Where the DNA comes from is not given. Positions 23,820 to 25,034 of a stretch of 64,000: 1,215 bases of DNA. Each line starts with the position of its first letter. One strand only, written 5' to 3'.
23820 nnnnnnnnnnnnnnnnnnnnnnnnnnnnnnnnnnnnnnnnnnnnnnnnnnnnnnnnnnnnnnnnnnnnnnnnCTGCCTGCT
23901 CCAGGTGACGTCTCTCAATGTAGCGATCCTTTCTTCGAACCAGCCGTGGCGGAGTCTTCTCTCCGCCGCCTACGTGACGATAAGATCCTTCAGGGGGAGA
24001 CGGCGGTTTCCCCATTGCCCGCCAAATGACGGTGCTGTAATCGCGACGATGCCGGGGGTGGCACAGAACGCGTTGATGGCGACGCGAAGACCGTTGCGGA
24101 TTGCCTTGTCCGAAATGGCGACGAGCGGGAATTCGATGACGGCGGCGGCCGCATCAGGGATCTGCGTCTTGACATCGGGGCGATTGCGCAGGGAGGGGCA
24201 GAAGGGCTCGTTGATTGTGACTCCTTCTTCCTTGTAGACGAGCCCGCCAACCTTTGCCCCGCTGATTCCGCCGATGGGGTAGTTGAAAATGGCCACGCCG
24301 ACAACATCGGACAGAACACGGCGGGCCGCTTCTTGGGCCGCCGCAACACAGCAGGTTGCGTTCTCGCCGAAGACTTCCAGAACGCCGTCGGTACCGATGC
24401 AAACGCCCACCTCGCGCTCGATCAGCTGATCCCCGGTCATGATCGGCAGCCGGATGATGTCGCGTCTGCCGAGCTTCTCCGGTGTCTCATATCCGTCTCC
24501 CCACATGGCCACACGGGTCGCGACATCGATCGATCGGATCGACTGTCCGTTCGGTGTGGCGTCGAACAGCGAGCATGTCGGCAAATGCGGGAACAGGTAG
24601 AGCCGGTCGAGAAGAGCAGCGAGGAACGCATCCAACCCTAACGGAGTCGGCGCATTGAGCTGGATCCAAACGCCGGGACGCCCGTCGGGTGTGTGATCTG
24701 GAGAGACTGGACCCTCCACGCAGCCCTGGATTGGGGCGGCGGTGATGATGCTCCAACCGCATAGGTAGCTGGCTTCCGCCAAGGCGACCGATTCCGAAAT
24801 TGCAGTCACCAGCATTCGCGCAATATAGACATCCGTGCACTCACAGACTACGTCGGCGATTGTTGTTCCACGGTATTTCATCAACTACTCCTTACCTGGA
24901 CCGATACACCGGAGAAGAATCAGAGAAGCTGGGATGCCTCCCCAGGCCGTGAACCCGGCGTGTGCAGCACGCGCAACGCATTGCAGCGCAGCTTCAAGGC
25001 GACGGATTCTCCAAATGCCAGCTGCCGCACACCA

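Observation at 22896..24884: Ftr and Mch homologs embedded in a sugar/amidohydrolase catabolic operon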

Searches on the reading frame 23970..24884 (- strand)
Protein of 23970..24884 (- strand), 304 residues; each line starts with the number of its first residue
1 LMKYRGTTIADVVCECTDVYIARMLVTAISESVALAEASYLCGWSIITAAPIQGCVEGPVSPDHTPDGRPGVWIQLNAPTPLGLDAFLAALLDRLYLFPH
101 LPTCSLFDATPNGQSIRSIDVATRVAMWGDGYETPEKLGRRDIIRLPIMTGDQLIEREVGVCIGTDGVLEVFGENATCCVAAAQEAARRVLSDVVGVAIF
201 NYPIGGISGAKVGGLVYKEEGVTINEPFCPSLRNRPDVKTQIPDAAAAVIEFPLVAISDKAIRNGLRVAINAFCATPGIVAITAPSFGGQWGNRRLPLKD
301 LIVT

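Call 3: search_protein_families(library=pfam, proteins=[window:23970-24884:-], max_evalue=0.01)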
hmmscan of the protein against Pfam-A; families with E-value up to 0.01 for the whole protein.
window:23970-24884:- (304 aa): 2 families
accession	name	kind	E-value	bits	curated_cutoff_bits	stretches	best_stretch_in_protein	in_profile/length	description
PF02741.20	FTR_C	-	6.5e-20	72.1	25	1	151-301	1-149/149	FTR, proximal lobe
PF01913.23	FTR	-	1.2e-19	71.2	27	1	2-148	1-142/142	Formylmethanofuran-tetrahydromethanopterin formyltransferase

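Call 4: search_protein_families(library=ncbifam, proteins=[window:23970-24884:-], max_evalue=0.01)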
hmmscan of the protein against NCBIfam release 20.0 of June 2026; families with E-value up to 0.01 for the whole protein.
window:23970-24884:- (304 aa): 2 families
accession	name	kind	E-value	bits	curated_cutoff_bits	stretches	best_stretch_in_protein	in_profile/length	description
NF002554.0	PRK02114.1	subfamily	6.8e-47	160.3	297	1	2-302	1-296/297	formylmethanofuran--tetrahydromethanopterin N-formyltransferase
TIGR03119.1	one_C_fhcD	equivalog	1.9e-46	158.9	292.6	1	9-301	1-288/288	formylmethanofuran--tetrahydromethanopterin N-formyltransferase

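Call 17: search_solved_structures(query=window:23970-24884:-, max_evalue=0.001, show_alignments=2)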
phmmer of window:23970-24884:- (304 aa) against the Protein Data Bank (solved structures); distinct sequences matched with E-value up to 0.001: 4.
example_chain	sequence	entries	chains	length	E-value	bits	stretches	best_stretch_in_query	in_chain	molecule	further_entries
1m5h_A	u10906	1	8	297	8.9e-39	136.7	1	2-301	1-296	Formylmethanofuran--tetrahydromethanopterin formyltransferase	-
1m5s_A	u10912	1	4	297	8.6e-38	133.5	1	2-301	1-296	Formylmethanofuran--tetrahydromethanopterin formyltransferase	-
1ftr_A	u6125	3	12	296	3.6e-36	128.2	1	2-301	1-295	FORMYLMETHANOFURAN:TETRAHYDROMETHANOPTERIN FORMYLTRANSFERASE | Formylmethanofuran--tetrahydromethanopterin formyltransferase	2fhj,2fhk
6s6y_D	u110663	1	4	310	4.2e-23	85.2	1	5-302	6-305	Formylmethanofuran--tetrahydromethanopterin formyltransferase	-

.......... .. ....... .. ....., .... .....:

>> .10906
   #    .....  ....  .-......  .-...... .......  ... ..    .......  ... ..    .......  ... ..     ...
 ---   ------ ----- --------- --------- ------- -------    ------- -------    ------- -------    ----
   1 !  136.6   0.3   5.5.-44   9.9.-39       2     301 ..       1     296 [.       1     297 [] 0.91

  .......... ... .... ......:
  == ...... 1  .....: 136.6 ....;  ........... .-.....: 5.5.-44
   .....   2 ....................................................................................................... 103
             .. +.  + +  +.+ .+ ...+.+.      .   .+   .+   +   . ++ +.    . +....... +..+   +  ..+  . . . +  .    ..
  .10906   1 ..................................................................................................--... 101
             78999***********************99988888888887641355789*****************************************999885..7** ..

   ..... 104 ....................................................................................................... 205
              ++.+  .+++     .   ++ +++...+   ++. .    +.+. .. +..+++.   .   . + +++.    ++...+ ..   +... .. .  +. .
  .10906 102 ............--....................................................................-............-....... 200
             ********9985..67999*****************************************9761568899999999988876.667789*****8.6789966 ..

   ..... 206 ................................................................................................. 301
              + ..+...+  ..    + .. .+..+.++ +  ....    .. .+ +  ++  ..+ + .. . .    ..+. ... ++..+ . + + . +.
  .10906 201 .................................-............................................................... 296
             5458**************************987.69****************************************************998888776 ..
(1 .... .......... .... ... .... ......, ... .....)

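Call 22: find_homologous_proteins(query=window:23970-24884:-)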
Query window:23970-24884:- (304 aa): 90 proteins with E <= 0.001 among 5476 candidates.
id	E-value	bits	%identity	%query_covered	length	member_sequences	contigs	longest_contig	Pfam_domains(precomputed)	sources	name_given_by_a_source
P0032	1.0e-200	683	100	100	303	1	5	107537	PF01913.24,PF02741.21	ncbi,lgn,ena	-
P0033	3.1e-180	616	87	100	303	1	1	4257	PF01913.24,PF02741.21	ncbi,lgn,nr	ncbi:hypothetical protein JW848_03765 [Candidatus Bipolaricaulota bacterium]|nr:hypothetical protein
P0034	1.6e-170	584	84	99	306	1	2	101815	PF01913.24,PF02741.21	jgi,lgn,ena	-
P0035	2.0e-168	577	83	99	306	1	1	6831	PF01913.24,PF02741.21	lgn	-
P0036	3.4e-164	563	80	100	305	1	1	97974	PF01913.24,PF02741.21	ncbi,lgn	-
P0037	7.9e-138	477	69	99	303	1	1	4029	PF01913.24,PF02741.21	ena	-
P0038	3.6e-137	475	69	99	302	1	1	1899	PF01913.24,PF02741.21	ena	-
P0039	3.7e-135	468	67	96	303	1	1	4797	PF01913.24,PF02741.21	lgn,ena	-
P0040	1.9e-134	466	68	99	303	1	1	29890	PF01913.24,PF02741.21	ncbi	ncbi:hypothetical protein ACFLSG_02770 [Candidatus Bipolaricaulota bacterium]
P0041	3.9e-134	465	67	99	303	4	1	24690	PF01913.24,PF02741.21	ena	-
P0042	6.5e-134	464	68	100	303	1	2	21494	PF01913.24,PF02741.21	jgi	-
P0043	1.2e-133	463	68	99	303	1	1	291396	PF01913.24,PF02741.21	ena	-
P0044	2.5e-132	459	67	99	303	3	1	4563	PF01913.24,PF02741.21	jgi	jgi:formylmethanofuran--tetrahydromethanopterin N-formyltransferase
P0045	7.9e-132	457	67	100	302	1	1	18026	PF01913.24,PF02741.21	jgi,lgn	jgi:formylmethanofuran--tetrahydromethanopterin N-formyltransferase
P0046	8.5e-132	457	67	99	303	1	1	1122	PF01913.24,PF02741.21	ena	-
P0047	3.2e-130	452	66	99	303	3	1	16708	PF01913.24,PF02741.21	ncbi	-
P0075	8.0e-120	418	63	99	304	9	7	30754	PF01913.24,PF02741.21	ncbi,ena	-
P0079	5.4e-119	415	63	99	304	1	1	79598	PF01913.24,PF02741.21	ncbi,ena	-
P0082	2.2e-118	413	63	99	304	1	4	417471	PF01913.24,PF02741.21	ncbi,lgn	-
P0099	1.2e-101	358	55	98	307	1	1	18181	PF01913.24,PF02741.21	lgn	-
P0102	1.7e-97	344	51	98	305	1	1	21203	PF01913.24,PF02741.21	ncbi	-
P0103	4.7e-96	340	50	99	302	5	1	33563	PF01913.24,PF02741.21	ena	-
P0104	3.4e-92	327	49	96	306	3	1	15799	PF01913.24,PF02741.21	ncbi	-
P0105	3.4e-79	284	45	98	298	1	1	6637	PF01913.24,PF02741.21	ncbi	-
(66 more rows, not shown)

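Call 27: find_encoding_contigs(protein=P0103, flank=10000, max_places=2)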
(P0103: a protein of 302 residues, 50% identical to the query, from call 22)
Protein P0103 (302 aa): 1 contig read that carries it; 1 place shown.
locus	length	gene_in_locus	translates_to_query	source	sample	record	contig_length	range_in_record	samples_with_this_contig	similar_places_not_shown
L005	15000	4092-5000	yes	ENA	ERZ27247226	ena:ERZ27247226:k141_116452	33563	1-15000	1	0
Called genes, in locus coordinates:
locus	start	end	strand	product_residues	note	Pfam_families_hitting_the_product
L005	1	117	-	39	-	?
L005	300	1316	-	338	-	PF02289:MCH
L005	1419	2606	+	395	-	PF12832:MFS_1_like, PF13347:MFS_2 (weak), PF07690:MFS_1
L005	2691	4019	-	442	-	PF01979:Amidohydro_1, PF07969:Amidohydro_3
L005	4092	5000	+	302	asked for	PF01913:FTR, PF02741:FTR_C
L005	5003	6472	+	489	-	PF09959:DUF2193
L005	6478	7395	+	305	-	PF00294:PfkB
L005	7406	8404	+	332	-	PF03747:ADP_ribosyl_GH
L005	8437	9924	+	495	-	PF00370:FGGY_N, PF02782:FGGY_C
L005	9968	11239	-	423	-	PF16656:Pur_ac_phosph_N, PF00149:Metallophos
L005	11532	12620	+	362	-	PF00005:ABC_tran, PF13304:AAA_21 (faint), PF17912:OB_MalK, PF08402:TOBE_2 (weak)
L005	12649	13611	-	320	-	PF02289:MCH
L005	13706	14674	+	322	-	PF01244:Peptidase_M19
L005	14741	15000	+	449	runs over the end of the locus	PF05369:MtmB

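Call 28: find_encoding_contigs(protein=P0104, flank=10000, max_places=2)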
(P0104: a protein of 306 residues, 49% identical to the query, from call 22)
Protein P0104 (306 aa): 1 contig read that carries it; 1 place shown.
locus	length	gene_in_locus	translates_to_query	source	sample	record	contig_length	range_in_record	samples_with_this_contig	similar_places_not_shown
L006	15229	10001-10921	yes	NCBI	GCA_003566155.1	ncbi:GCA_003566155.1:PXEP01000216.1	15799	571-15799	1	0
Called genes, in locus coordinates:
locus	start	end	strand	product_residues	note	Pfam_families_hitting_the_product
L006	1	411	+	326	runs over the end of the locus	?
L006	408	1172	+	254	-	PF01791:DeoC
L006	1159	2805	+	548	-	PF16371:MetallophosN, PF00149:Metallophos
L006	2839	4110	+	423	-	PF01547:SBP_bac_1, PF13416:SBP_bac_8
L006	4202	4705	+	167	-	PF00174:Oxidored_molyb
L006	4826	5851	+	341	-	PF08240:ADH_N, PF16912:Glu_dehyd_C, PF00107:ADH_zinc_N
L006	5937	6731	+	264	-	PF00528:BPD_transp_1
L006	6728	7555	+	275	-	PF00528:BPD_transp_1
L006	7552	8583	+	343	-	PF00781:DAGK_cat (weak), PF01513:NAD_kinase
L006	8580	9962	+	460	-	PF01979:Amidohydro_1, PF07969:Amidohydro_3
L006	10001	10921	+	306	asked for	PF01913:FTR, PF02741:FTR_C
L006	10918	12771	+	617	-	PF02730:AFOR_N, PF01314:AFOR_C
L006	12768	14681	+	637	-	PF02730:AFOR_N, PF01314:AFOR_C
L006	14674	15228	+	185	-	?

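Call 29: find_encoding_contigs(protein=P0105, flank=10000, max_places=2)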
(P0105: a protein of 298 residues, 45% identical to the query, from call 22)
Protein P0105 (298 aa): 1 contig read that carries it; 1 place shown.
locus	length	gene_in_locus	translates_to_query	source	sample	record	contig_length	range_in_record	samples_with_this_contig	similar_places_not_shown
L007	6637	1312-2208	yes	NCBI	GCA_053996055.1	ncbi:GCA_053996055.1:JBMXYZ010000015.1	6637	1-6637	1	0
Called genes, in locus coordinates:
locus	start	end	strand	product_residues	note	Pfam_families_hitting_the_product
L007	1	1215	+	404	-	?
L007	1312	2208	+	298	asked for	PF01913:FTR, PF02741:FTR_C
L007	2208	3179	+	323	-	PF02289:MCH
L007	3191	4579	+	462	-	PF01979:Amidohydro_1, PF07969:Amidohydro_3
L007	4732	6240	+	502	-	PF01547:SBP_bac_1, PF13416:SBP_bac_8, PF13531:SBP_bac_11 (faint)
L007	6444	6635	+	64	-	?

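Call 41: find_related_loci(query=window:23970-24884:-, collection=genome_contigs, flank=10000)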
Query window:23970-24884:- (304 aa) in genome_contigs; peptide patterns used: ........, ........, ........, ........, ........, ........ (x = any residue, [..] = any of these).
46 stretches matched a pattern; 1 encode a relative of the query (tblastn E <= 1e-3); 1 distinct loci.
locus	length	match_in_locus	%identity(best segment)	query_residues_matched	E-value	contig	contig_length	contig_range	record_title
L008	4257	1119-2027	87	2-304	0e+0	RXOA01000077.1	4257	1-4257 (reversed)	MAG: Candidatus Bipolaricaulota bacterium isolate Zgenome_0786 k87_5408394, whole genome shotgun sequence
